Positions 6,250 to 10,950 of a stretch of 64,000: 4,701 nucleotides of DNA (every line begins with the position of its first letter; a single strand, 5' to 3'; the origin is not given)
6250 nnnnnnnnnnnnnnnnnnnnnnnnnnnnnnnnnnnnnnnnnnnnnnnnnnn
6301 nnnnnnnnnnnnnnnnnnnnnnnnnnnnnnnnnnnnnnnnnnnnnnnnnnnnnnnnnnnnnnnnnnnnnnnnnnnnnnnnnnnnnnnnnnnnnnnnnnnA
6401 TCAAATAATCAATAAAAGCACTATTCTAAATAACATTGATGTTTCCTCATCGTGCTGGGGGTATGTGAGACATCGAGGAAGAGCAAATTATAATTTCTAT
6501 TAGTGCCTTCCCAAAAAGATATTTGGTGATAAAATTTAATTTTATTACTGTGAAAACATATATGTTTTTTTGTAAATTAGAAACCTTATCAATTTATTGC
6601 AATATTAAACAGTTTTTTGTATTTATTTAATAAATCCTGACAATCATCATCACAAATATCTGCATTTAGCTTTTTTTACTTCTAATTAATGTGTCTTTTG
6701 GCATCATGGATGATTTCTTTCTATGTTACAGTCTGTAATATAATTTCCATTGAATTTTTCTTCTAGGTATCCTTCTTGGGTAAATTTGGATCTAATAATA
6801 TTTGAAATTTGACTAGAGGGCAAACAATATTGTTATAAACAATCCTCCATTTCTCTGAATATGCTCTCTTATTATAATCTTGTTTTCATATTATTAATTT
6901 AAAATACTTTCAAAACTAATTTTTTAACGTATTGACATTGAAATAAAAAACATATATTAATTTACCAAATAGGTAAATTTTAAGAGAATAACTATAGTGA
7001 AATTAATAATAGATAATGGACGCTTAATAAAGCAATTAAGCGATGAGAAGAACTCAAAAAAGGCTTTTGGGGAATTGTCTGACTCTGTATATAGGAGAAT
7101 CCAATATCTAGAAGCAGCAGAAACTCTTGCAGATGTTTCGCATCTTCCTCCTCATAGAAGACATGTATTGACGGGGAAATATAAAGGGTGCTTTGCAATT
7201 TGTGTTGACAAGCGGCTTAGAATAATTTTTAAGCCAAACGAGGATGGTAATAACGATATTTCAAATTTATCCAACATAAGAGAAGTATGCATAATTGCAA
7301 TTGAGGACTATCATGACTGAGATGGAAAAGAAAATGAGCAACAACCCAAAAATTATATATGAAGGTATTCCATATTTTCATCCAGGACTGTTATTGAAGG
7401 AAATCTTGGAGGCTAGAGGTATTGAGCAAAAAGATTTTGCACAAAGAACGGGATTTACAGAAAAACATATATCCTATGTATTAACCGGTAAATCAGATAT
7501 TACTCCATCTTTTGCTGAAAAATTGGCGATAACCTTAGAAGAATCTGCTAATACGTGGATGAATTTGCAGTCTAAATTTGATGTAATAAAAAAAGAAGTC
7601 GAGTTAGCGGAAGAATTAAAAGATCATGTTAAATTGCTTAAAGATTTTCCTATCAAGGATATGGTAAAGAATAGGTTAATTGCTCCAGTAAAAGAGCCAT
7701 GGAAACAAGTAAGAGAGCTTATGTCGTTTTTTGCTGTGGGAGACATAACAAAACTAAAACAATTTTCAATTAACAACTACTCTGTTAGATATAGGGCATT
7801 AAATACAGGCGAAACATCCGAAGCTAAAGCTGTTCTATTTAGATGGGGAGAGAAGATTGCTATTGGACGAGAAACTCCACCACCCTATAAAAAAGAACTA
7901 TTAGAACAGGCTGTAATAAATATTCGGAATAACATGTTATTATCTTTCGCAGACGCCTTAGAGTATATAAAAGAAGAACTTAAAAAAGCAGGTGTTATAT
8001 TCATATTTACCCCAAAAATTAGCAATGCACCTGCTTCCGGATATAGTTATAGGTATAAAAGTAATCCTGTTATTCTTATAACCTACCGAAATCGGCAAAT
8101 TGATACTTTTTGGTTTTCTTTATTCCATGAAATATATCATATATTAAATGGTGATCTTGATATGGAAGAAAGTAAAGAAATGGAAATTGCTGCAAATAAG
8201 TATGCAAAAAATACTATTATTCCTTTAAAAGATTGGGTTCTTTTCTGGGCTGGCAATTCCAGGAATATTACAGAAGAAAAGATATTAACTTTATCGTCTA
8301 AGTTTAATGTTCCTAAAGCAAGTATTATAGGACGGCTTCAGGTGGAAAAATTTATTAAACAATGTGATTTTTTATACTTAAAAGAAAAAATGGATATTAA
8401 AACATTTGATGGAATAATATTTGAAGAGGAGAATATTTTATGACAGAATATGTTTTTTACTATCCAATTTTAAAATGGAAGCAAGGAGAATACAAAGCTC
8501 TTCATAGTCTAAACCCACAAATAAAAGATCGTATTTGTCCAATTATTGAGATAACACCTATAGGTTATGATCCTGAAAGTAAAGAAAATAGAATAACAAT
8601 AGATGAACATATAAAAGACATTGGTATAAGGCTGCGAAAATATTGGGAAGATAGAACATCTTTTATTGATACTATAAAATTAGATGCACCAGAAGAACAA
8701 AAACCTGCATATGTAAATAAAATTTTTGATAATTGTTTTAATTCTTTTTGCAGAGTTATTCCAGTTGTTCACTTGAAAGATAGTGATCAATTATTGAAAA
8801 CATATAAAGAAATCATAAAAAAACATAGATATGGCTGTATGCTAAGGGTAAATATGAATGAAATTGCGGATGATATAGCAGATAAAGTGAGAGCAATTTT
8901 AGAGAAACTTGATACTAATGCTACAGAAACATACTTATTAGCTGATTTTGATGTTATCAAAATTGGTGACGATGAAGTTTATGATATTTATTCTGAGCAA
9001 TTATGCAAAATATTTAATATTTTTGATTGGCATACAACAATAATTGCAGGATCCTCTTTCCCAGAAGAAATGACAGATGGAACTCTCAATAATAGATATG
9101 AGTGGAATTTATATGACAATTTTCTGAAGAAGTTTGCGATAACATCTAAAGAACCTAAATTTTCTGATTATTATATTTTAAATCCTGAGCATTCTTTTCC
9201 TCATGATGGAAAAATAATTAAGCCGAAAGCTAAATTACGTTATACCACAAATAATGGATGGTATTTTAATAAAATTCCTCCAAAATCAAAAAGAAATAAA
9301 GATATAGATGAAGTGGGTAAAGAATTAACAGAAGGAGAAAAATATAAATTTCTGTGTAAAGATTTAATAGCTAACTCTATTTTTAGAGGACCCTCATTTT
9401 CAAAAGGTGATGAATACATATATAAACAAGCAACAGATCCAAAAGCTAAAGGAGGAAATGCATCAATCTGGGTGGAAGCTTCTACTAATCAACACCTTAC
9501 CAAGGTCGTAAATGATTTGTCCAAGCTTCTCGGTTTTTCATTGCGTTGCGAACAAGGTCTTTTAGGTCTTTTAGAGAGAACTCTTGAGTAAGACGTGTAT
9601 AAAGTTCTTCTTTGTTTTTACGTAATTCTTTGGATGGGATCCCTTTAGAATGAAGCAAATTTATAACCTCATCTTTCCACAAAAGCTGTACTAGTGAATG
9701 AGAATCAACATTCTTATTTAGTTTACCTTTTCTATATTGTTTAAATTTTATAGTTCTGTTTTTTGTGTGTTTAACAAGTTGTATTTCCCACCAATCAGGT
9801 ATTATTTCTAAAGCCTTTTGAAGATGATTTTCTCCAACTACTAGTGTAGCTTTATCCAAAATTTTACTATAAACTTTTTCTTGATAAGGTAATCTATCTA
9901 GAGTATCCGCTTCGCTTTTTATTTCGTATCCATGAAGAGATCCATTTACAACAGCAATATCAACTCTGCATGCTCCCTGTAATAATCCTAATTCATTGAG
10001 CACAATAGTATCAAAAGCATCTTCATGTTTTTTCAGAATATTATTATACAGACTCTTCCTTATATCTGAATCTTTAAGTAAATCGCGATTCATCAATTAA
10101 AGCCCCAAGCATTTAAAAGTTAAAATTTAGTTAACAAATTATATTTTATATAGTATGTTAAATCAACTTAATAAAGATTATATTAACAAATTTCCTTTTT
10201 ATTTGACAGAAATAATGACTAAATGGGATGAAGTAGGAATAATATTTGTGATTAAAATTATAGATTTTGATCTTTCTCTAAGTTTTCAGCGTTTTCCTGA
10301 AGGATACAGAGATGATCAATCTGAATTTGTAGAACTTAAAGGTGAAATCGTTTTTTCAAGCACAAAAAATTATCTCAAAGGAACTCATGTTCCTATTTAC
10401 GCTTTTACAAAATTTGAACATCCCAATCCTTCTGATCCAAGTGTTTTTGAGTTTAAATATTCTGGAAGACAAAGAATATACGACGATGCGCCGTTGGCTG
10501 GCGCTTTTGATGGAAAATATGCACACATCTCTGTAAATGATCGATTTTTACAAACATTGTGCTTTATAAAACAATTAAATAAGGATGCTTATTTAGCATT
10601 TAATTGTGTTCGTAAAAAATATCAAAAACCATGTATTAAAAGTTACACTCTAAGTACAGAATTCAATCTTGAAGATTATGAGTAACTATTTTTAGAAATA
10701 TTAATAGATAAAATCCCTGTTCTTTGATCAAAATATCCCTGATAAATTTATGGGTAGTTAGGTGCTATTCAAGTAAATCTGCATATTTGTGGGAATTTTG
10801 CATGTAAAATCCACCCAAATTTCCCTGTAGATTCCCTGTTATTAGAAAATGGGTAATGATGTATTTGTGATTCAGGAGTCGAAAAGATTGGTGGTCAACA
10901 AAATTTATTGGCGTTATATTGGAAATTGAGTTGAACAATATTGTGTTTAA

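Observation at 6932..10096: HigB / HigA-ImmA fusion / Beta-protein-like / sce7726-like nuclease: candidate uncharacterised conflict (defence) system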

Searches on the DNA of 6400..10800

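Call 97: search_rna_families(source=window, start=6400, end=10800, threshold=evalue, max_evalue=1)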
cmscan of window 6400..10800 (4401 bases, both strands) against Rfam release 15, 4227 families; matches with E-value up to 1: 0.
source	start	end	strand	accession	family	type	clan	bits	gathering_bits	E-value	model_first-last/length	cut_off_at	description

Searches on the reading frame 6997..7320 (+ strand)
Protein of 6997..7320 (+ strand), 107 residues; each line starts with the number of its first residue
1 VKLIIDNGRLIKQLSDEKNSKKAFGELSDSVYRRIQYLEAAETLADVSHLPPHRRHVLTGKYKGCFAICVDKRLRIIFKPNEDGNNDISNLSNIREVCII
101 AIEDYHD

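Call 3: search_protein_families(library=pfam, proteins=[window:6997-7320:+], max_evalue=0.01)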
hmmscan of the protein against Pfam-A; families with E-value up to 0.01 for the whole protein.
window:6997-7320:+ (107 aa): 1 family
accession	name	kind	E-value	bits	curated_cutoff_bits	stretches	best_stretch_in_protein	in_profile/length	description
PF05015.19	HigB-like_toxin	-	5.7e-07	30.4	27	1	15-90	13-85/91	RelE-like toxin of type II toxin-antitoxin system HigB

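Call 4: search_protein_families(library=ncbifam, proteins=[window:6997-7320:+], max_evalue=0.01)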
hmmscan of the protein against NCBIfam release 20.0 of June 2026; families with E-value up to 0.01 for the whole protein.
window:6997-7320:+ (107 aa): 0 families

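Call 5: search_protein_families(library=padloc, proteins=[window:6997-7320:+], max_evalue=0.01)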
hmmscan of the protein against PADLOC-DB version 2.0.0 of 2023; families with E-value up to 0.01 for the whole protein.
window:6997-7320:+ (107 aa): 0 families

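Call 21: search_protein_families(library=padloc, proteins=[window:6997-7320:+], max_evalue=10)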
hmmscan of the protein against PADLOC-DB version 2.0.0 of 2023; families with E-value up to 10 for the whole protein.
window:6997-7320:+ (107 aa): 0 families

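Call 43: search_protein_families(library=pfam, alignment_id=A2, max_evalue=0.01)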
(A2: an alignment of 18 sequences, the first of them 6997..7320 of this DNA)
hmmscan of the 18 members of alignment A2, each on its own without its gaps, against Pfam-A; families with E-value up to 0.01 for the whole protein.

A. member 1, window:6997-7320:+ (107 aa): 1 family
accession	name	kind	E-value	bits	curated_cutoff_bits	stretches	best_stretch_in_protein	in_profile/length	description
PF05015.19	HigB-like_toxin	-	5.7e-07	30.4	27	1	15-90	13-85/91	RelE-like toxin of type II toxin-antitoxin system HigB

B. families by the number of members that match (of 18 scanned): 3 families
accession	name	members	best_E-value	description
PF09907.15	HigB_toxin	11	5e-27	HigB_toxin, RelE-like toxic component of a toxin-antitoxin system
PF05015.19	HigB-like_toxin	3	1.3e-09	RelE-like toxin of type II toxin-antitoxin system HigB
PF22014.2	DUF6932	1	2.7e-32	Family of unknown function (DUF6932)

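Call 73: search_solved_structures(query=window:6997-7320:+, max_evalue=1, show_alignments=3)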
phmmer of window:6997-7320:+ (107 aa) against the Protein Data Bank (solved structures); distinct sequences matched with E-value up to 1: 1.
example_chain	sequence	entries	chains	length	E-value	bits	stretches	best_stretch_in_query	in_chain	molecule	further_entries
6f8s_B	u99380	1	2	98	0.95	12.9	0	26-85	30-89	Putative Killer protein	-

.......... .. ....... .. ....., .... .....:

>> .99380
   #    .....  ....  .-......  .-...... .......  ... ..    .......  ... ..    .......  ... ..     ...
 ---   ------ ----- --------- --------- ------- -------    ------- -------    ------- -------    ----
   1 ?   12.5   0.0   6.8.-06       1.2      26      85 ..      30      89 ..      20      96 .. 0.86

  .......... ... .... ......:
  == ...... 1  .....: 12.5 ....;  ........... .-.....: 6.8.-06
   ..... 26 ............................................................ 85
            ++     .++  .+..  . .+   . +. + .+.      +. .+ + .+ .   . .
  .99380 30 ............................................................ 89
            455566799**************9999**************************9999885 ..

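Call 75: search_solved_structures(query=A8, max_evalue=10, show_alignments=4)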
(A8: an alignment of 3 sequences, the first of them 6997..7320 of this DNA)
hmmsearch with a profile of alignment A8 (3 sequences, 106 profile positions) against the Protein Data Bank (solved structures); distinct sequences matched with E-value up to 10: 6.
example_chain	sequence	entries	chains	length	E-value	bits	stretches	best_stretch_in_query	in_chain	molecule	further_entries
6f8s_B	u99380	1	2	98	0.1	15.9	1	26-84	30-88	Putative Killer protein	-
4mct_B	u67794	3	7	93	0.55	13.5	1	29-80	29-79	Killer protein | Endoribonuclease HigB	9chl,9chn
4mcx_B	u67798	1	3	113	0.84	12.9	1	29-80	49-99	Killer protein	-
4px8_A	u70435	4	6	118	0.84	12.9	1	29-80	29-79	Killer protein | Host inhibition of growth B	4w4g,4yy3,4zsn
4ypb_QY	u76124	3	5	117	0.86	12.9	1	29-80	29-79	Host inhibition of growth B | Killer protein | Endoribonuclease HigB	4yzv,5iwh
5ixl_A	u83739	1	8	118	0.88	12.9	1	29-80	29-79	Endoribonuclease HigB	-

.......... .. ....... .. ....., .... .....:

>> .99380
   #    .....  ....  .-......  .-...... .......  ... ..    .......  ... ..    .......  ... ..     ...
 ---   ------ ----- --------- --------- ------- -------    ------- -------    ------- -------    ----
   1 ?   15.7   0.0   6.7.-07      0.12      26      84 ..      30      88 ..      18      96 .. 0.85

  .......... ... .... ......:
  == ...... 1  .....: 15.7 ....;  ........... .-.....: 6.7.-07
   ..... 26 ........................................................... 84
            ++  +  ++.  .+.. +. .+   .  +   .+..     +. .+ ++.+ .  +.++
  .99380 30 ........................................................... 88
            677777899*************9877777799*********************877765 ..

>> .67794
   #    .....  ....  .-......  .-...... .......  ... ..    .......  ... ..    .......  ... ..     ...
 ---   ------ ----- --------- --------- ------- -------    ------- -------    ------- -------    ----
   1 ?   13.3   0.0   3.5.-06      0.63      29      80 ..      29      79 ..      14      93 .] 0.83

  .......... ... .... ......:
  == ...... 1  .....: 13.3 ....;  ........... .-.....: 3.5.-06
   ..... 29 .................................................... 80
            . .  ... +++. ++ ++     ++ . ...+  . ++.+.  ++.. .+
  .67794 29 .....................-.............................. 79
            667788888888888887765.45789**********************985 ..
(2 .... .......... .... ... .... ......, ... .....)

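Call 99: search_protein_families(library=phrogs, proteins=[window:6997-7320:+], max_evalue=0.001)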
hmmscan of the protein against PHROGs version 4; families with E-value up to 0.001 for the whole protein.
window:6997-7320:+ (107 aa): 1 family
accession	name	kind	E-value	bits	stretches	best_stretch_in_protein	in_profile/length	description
phrog_3066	-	moron, auxiliary metabolic gene and host takeover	1.1e-09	39.3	1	11-105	10-91/94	toxin of TA system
